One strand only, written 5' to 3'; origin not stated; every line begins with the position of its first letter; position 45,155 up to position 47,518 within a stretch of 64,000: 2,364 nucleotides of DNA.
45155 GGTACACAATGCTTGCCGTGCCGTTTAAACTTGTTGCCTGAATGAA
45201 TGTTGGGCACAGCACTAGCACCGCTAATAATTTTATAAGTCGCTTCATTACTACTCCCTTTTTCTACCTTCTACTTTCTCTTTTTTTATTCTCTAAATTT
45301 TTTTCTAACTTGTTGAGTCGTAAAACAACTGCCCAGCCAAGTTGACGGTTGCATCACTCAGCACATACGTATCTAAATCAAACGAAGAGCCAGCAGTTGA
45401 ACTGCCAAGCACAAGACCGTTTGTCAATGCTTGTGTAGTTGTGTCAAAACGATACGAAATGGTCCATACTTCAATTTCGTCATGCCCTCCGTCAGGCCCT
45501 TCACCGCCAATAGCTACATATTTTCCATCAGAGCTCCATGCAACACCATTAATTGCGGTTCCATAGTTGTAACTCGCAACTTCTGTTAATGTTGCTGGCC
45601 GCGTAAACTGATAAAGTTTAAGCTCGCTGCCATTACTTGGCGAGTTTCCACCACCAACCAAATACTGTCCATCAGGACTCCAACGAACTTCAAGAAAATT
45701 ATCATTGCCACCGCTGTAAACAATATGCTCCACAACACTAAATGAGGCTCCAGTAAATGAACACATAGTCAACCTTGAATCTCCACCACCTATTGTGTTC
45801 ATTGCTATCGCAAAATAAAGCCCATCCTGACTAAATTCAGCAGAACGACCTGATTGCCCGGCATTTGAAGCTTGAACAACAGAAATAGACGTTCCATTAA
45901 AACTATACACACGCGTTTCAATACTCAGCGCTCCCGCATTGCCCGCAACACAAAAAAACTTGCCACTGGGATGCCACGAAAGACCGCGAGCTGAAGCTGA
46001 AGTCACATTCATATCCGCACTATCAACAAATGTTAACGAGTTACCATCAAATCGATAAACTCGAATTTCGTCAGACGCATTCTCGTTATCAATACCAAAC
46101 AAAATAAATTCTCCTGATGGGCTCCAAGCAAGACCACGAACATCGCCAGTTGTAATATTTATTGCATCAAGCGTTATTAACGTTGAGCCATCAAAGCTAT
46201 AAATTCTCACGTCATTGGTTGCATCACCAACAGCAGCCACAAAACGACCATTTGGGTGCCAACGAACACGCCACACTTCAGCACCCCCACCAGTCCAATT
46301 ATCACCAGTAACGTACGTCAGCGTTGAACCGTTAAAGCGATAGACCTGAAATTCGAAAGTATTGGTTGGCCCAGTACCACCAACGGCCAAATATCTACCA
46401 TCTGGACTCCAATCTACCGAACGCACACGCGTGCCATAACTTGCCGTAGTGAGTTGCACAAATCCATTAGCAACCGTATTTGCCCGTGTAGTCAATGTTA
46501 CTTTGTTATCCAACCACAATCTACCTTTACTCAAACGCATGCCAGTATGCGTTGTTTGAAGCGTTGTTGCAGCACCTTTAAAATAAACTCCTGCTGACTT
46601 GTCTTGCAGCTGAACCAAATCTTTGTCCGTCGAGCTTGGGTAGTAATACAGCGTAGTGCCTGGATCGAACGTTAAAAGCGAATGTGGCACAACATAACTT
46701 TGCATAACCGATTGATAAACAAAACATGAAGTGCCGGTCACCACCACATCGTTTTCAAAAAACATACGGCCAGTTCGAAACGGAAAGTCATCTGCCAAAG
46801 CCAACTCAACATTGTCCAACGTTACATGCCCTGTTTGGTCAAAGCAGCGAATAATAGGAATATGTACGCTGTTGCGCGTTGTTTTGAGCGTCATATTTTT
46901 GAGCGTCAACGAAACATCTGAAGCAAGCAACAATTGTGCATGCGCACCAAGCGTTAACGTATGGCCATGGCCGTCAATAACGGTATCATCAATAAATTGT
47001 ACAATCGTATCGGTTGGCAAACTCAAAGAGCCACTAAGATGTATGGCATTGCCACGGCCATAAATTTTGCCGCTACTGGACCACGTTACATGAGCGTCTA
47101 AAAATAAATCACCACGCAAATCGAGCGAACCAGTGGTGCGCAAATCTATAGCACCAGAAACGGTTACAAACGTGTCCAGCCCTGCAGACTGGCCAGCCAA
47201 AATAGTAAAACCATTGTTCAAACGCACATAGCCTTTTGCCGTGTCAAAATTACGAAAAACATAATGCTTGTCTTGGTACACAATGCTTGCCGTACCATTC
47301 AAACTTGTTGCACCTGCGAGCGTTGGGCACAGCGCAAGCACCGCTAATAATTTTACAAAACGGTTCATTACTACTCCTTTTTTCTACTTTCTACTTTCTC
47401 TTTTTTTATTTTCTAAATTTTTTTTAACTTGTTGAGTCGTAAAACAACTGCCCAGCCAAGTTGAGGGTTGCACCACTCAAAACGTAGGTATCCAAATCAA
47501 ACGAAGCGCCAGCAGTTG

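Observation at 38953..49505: Five-gene tandem array of secreted proteins: conserved N-module, seven-bladed propeller, conserved C-terminal module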

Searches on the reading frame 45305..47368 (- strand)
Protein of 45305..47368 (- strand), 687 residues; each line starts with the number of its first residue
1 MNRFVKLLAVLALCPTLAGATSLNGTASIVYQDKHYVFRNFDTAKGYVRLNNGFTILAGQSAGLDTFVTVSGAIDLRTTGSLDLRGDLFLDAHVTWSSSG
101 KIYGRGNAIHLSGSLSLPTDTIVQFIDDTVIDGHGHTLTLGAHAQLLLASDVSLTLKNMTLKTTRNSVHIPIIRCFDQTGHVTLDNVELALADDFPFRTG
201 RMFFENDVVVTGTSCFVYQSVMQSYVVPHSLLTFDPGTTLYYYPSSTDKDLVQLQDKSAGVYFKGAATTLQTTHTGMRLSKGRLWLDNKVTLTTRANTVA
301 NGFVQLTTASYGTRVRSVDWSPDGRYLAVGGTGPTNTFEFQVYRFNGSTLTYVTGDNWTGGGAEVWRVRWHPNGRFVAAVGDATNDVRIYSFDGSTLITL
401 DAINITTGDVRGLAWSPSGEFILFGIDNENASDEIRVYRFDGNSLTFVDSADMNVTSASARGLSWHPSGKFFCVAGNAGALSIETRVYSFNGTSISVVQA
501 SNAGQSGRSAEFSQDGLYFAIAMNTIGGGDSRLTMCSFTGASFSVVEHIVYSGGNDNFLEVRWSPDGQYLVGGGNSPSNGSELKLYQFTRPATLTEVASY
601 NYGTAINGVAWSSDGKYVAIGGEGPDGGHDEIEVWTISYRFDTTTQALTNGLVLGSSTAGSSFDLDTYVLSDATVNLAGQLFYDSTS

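Call 3: search_protein_families(library=pfam, proteins=[window:45305-47368:-], max_evalue=1)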
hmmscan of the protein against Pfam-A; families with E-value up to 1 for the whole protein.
window:45305-47368:- (687 aa): 20 families
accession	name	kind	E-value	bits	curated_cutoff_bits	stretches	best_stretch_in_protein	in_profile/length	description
PF25174.1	Beta-prop_THOC3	-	4.2e-20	72.3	305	2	313-522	3-189/272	THOC3 beta-propeller domain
PF12894.13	ANAPC4_WD40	-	1.2e-18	67.5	22.9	3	432-483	16-64/91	Anaphase-promoting complex subunit 4 WD40 domain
PF00400.38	WD40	-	1e-16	61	27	3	313-331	12-30/39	WD domain, G-beta repeat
PF23414.1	Beta-prop_EML_2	-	1.4e-15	57.8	90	2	462-619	3-140/266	Echinoderm microtubule-associated protein second beta-propeller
PF24807.1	WD40_CDC20-Fz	-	3.1e-12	46.8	200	1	286-468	27-188/292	CDC20/Fizzy WD40 domain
PF24817.1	WD40_WDHD1_1st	-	1.1e-11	44.9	109.9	2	365-483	181-291/291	WDHD1 first WD40 domain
PF24814.1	WD40_Prp19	-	1.1e-11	44.8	320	1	362-622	49-279/281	Prp19 WD40 domain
PF08662.17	eIF2A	-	2.6e-11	44.2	20.5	2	365-497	62-185/194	Eukaryotic translation initiation factor eIF2A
PF24797.1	Beta-prop_WDR35_TULP_N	-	1.1e-07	31.8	80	1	365-468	118-215/332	WDR35/TULP4 N-terminal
PF25460.1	Beta-prop_Aladin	-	1.1e-07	31.7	171.1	1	303-430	101-217/340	Aladin seven-bladed propeller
PF23389.1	Beta-prop_WDR19_1st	-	1.2e-06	28.3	27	1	368-483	3-107/325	WDR19 first beta-propeller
PF04762.18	Beta-prop_ELP1_1st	-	2.2e-06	27.3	26.8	1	310-467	207-358/359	ELP1 first N-terminal beta-propeller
PF04053.20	B-prop_COPA_B_2nd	-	1.2e-05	25.4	57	1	434-517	3-79/248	COPA/B second beta-propeller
PF10282.15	Lactonase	-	1.5e-05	24.8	21.7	0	368-425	249-308/344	Lactonase, 7-bladed beta-propeller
PF07676.18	PD40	-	3.6e-05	24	20.9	0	560-571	13-24/38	WD40-like Beta Propeller Repeat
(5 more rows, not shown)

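Call 4: search_protein_families(library=ncbifam, proteins=[window:45305-47368:-], max_evalue=1)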
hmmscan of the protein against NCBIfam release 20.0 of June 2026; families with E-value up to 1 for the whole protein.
window:45305-47368:- (687 aa): 5 families
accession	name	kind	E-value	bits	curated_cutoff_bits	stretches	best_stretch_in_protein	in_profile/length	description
NF052340.1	hydrazine_beta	equivalog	4.4e-05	22.7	560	1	495-579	154-233/372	hydrazine synthase subunit beta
TIGR02608.1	delta_60_rpt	domain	0.00063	19.5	76.5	0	314-346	2-35/55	delta-60 repeat domain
TIGR02800.1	propeller_TolB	equivalog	0.00064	18.8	343.15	1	356-452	316-409/418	Tol-Pal system beta propeller repeat protein TolB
NF050136.1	PGL_lacton_Staph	exception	0.0096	14.9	500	0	351-422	131-203/341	6-phosphogluconolactonase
NF033523.0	lasso_peptidase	equivalog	0.056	12.2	400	1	357-430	82-154/638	Atxe2 family lasso peptide isopeptidase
